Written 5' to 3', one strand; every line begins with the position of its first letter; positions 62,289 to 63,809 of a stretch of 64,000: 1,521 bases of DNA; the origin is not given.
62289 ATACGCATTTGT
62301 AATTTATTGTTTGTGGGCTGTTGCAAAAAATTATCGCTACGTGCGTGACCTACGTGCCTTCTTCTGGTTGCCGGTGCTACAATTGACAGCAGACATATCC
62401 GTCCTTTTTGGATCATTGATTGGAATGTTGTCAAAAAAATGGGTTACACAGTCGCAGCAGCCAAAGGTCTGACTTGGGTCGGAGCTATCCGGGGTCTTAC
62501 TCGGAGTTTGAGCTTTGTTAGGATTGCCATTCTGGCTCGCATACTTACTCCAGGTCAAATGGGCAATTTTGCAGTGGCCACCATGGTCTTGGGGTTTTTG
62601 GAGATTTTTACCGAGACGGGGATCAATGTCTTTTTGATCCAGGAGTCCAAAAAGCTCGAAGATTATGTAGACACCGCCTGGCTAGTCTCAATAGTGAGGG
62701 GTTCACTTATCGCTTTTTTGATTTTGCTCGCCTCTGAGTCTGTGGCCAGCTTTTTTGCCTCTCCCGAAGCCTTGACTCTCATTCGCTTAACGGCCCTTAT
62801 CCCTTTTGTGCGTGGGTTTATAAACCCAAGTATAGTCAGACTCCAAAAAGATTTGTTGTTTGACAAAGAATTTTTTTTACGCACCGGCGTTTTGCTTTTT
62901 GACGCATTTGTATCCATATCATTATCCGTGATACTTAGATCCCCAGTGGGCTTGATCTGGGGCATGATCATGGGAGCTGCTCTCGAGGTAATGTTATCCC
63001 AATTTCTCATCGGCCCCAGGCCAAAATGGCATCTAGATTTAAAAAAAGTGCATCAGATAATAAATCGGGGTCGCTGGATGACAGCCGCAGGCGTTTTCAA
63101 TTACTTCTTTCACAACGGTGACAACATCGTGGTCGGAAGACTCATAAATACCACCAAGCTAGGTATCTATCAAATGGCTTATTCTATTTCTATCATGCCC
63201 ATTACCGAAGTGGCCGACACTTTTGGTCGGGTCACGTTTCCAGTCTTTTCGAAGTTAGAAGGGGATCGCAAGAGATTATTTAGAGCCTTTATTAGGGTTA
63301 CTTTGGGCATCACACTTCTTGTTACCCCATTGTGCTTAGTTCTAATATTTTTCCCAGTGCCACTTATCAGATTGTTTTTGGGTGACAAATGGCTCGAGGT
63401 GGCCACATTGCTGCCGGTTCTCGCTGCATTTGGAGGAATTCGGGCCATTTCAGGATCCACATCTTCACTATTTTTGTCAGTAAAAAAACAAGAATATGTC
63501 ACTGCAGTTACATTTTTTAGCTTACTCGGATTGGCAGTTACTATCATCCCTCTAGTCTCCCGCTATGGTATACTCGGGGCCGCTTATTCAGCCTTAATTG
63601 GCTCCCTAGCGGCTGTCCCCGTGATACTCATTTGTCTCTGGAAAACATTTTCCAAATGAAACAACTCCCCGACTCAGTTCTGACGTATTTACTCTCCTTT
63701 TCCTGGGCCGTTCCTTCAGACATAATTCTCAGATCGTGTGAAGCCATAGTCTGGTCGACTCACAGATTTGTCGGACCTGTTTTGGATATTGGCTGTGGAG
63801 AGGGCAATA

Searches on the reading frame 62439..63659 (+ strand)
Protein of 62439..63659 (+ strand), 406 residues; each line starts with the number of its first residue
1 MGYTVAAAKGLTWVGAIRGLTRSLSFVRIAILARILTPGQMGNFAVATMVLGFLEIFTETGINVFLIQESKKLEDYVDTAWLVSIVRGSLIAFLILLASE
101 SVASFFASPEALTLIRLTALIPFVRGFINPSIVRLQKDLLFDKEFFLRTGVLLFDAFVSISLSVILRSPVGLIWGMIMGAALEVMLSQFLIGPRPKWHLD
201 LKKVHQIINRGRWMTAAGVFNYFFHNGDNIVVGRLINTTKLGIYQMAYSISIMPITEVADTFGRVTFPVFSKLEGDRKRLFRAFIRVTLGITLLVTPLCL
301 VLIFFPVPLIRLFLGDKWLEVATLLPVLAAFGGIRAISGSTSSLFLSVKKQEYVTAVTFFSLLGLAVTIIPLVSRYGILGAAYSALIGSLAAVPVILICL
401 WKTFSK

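Call 44: find_encoding_contigs(protein=window:62439-63659:+, flank=10000, max_places=4)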
Protein window:62439-63659:+ (406 aa): 2 contigs read that carry it; 2 places shown.
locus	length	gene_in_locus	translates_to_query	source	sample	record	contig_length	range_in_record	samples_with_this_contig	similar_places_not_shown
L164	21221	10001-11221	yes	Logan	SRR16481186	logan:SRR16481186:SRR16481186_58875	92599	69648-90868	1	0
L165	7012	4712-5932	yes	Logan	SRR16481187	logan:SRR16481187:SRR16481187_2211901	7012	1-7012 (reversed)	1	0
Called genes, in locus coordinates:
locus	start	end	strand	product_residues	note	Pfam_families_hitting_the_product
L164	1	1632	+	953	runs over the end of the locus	PF00133:tRNA-synt_1, PF09334:tRNA-synt_1g (faint), PF08264:Anticodon_1, PF19302:DUF5915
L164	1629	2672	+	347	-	PF01098:FTSW_RODA_SPOVE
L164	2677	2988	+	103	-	PF00829:Ribosomal_L21p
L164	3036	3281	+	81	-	PF01016:Ribosomal_L27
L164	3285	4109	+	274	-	PF02195:ParB_N, PF17762:HTH_ParB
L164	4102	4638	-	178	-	PF10502:Peptidase_S26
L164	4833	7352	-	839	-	PF13964:Beta-prop_Calicin (weak), PF24681:Kelch_KLHDC2_KLHL20_DRC7 (faint), PF24981:Beta-prop_ATRN-LZTR1 (faint), PF00561:Abhydrolase_1, PF02089:Palm_thioest (weak), PF12697:Abhydrolase_6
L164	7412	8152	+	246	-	PF01209:Ubie_methyltran (weak), PF05401:NodS (weak), PF02353:CMAS, PF13489:Methyltransf_23, PF13847:Methyltransf_31, PF08241:Methyltransf_11, PF08242:Methyltransf_12, PF13649:Methyltransf_25, +2 more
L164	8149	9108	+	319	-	PF13439:Glyco_transf_4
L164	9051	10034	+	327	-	PF00535:Glycos_transf_2, PF10111:Glyco_tranf_2_2 (faint), PF13506:Glyco_transf_21 (weak), PF13641:Glyco_tranf_2_3 (weak)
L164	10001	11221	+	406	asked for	PF01943:Polysacc_synt, PF13440:Polysacc_synt_3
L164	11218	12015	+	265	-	PF13489:Methyltransf_23, PF13649:Methyltransf_25, PF13847:Methyltransf_31, PF08241:Methyltransf_11, PF08242:Methyltransf_12 (weak)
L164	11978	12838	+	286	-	PF02353:CMAS, PF03848:TehB, PF05175:MTS, PF13489:Methyltransf_23, PF13847:Methyltransf_31, PF08241:Methyltransf_11, PF08242:Methyltransf_12, PF13649:Methyltransf_25, +4 more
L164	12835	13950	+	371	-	PF13439:Glyco_transf_4, PF13579:Glyco_trans_4_4, PF13692:Glyco_trans_1_4, PF00534:Glycos_transf_1, PF13524:Glyco_trans_1_2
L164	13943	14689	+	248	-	PF10111:Glyco_tranf_2_2, PF13641:Glyco_tranf_2_3 (weak), PF00535:Glycos_transf_2 (weak)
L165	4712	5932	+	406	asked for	PF01943:Polysacc_synt, PF13440:Polysacc_synt_3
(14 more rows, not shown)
